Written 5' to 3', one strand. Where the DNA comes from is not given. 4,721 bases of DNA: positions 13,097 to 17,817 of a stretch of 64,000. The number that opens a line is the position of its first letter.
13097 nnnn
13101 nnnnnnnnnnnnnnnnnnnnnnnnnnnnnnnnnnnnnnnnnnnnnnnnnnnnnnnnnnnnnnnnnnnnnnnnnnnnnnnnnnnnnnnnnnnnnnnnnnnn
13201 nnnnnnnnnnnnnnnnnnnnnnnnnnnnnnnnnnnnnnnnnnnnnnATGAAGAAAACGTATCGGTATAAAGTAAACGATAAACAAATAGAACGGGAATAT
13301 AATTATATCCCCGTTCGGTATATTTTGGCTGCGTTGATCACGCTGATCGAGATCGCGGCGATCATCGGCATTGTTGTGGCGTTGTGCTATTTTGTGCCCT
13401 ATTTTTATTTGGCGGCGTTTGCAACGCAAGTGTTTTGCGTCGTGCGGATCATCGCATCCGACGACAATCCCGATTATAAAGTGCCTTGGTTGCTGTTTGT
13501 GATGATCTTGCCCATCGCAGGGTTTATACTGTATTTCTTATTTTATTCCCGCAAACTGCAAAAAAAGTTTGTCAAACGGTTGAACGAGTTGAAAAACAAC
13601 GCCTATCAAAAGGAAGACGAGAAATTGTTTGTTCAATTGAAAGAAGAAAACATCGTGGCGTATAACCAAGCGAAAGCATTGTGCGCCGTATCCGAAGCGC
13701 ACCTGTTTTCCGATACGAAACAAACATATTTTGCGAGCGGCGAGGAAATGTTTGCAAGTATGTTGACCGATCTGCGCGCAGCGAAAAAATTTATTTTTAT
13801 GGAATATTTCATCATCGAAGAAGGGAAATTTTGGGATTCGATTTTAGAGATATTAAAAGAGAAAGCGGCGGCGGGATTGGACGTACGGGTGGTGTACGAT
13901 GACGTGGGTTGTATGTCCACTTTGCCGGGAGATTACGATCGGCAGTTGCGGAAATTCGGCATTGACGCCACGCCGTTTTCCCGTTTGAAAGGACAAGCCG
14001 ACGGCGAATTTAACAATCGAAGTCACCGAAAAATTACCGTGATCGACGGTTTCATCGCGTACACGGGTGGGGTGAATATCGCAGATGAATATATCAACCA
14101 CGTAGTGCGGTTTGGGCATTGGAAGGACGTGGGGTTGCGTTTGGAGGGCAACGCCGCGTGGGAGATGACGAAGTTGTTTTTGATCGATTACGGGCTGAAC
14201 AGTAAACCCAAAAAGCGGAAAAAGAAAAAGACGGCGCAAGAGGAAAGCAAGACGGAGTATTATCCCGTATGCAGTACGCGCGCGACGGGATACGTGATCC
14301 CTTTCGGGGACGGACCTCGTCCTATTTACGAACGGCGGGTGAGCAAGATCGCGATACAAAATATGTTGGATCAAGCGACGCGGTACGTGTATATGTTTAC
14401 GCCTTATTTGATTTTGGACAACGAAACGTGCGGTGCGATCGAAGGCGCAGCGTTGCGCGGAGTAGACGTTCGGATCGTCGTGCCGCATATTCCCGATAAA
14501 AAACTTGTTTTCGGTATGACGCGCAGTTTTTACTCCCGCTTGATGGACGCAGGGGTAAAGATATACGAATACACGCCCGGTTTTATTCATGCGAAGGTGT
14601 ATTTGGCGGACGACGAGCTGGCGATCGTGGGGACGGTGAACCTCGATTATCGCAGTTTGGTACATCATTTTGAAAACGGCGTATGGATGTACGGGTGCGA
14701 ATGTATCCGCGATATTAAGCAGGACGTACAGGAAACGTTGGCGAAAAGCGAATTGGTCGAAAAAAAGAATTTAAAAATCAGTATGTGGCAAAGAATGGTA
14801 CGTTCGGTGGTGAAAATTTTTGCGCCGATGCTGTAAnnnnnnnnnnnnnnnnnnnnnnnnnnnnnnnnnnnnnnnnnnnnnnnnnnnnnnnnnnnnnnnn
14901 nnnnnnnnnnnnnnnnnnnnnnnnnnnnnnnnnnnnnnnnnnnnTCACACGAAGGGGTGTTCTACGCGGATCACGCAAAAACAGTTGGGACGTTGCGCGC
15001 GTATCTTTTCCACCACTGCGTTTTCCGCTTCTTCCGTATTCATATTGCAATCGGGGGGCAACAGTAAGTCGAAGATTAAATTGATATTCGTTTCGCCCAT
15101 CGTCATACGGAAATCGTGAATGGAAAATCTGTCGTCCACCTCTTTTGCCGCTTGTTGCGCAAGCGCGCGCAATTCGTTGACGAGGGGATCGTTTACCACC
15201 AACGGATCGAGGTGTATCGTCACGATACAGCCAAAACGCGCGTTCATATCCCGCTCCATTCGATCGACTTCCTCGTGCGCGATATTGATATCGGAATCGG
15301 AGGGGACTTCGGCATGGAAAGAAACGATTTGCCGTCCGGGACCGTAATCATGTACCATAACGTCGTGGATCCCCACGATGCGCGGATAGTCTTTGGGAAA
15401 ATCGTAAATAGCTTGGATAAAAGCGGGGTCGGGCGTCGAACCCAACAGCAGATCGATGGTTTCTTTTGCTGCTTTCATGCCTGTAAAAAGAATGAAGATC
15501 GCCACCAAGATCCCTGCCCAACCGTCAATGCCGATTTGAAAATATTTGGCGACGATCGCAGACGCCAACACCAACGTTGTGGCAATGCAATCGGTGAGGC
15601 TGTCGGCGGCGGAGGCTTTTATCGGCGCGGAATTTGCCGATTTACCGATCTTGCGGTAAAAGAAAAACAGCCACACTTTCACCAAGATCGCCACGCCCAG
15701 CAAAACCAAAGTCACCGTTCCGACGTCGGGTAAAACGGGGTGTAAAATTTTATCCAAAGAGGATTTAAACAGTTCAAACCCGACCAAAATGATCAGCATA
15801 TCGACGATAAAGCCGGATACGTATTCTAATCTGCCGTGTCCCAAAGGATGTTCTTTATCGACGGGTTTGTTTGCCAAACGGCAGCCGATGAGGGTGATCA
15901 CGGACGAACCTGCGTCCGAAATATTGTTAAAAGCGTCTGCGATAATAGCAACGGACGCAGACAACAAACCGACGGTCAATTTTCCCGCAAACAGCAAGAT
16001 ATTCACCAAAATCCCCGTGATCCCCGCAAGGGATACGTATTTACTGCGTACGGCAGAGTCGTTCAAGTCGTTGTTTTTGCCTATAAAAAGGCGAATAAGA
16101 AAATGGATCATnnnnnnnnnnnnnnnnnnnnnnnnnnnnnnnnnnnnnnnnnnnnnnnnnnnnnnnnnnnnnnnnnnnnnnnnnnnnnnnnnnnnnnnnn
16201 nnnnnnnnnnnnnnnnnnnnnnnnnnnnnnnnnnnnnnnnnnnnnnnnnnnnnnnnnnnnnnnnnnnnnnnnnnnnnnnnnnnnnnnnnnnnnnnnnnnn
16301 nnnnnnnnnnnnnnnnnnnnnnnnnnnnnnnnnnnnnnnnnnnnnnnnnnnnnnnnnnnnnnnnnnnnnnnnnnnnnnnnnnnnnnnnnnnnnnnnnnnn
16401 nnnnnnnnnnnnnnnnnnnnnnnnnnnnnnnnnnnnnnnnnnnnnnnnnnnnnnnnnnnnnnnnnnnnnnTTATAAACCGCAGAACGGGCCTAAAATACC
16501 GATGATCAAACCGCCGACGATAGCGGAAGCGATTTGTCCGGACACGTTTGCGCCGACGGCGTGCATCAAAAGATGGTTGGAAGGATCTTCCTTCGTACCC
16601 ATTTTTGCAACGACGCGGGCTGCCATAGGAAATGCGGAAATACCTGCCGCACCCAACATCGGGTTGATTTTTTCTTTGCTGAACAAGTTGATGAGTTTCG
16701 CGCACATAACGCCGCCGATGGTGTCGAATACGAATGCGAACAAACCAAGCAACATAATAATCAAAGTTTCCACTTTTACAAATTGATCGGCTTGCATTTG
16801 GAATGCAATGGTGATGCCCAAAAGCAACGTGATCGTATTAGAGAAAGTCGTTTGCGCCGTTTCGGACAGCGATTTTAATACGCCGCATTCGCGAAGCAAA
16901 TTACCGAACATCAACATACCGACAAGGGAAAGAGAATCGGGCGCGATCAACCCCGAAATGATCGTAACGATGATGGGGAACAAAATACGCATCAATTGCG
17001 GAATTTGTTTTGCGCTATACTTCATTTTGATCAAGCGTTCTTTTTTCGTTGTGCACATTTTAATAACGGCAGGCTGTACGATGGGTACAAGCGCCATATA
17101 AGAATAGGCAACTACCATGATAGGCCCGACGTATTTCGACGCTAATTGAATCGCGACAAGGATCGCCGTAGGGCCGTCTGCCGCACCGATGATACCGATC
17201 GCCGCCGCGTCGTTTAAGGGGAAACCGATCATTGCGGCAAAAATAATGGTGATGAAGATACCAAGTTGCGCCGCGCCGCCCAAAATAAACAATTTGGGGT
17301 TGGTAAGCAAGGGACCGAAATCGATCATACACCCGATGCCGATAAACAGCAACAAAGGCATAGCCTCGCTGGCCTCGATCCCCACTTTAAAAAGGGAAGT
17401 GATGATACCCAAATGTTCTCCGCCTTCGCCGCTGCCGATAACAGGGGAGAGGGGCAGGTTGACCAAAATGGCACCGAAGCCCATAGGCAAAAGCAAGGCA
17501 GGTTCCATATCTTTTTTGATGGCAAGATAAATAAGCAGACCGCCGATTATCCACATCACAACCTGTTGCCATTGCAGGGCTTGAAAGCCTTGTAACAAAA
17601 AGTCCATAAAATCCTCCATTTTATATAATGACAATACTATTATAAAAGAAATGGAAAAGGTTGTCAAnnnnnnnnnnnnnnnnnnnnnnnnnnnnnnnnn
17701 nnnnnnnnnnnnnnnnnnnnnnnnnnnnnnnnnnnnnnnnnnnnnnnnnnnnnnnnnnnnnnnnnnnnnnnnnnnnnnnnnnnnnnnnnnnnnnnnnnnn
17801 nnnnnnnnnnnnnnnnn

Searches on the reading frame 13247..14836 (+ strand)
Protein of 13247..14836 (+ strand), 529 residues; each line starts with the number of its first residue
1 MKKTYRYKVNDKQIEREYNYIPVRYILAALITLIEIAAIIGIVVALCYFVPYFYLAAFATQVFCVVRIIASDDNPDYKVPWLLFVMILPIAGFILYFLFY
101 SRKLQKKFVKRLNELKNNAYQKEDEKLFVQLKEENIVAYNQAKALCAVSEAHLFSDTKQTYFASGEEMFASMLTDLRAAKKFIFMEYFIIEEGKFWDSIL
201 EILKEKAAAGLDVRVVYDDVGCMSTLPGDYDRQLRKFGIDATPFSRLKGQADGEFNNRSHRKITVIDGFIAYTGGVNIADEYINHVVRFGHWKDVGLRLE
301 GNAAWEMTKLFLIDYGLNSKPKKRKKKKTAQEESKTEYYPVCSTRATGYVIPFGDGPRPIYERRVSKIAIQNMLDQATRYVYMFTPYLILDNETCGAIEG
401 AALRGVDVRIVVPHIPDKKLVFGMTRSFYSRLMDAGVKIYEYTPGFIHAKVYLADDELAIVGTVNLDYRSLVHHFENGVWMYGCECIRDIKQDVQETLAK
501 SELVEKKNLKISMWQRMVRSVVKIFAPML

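Call 35: search_protein_families(library=pfam, proteins=[window:13247-14836:+], max_evalue=0.00001)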
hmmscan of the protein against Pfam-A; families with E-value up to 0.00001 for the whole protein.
window:13247-14836:+ (529 aa): 3 families
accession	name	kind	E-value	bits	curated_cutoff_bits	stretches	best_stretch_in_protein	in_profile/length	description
PF13091.12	PLDc_2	-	6.4e-34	117.1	27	2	372-495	3-129/132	PLD-like domain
PF00614.28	PLDc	-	1.2e-12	47.7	21.9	0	444-470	2-28/28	Phospholipase D Active site motif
PF13396.11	PLDc_N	-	2.1e-10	40.8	23.3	1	62-99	4-40/42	Phospholipase_D-nuclease N-terminal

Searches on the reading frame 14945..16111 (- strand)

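Call 35: search_protein_families(library=pfam, proteins=[window:14945-16111:-], max_evalue=0.00001)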
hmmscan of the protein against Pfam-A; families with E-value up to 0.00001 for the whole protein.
window:14945-16111:- (388 aa): 2 families
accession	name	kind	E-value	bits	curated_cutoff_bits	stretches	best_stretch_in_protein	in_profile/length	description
PF01545.26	Cation_efflux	-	1.8e-43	149.1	26.6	1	32-223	3-198/198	Cation efflux family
PF16916.11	ZT_dimer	-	1e-12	48.3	26.7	1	227-303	1-77/78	Dimerisation domain of Zinc Transporter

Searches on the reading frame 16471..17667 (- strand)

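Call 35: search_protein_families(library=pfam, proteins=[window:16471-17667:-], max_evalue=0.00001)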
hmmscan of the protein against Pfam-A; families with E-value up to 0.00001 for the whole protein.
window:16471-17667:- (398 aa): 1 family
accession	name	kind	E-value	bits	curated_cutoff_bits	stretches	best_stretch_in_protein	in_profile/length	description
PF03977.18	OAD_beta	-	6.7e-146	486.2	31.6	1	34-391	1-348/349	Na+-transporting oxaloacetate decarboxylase beta subunit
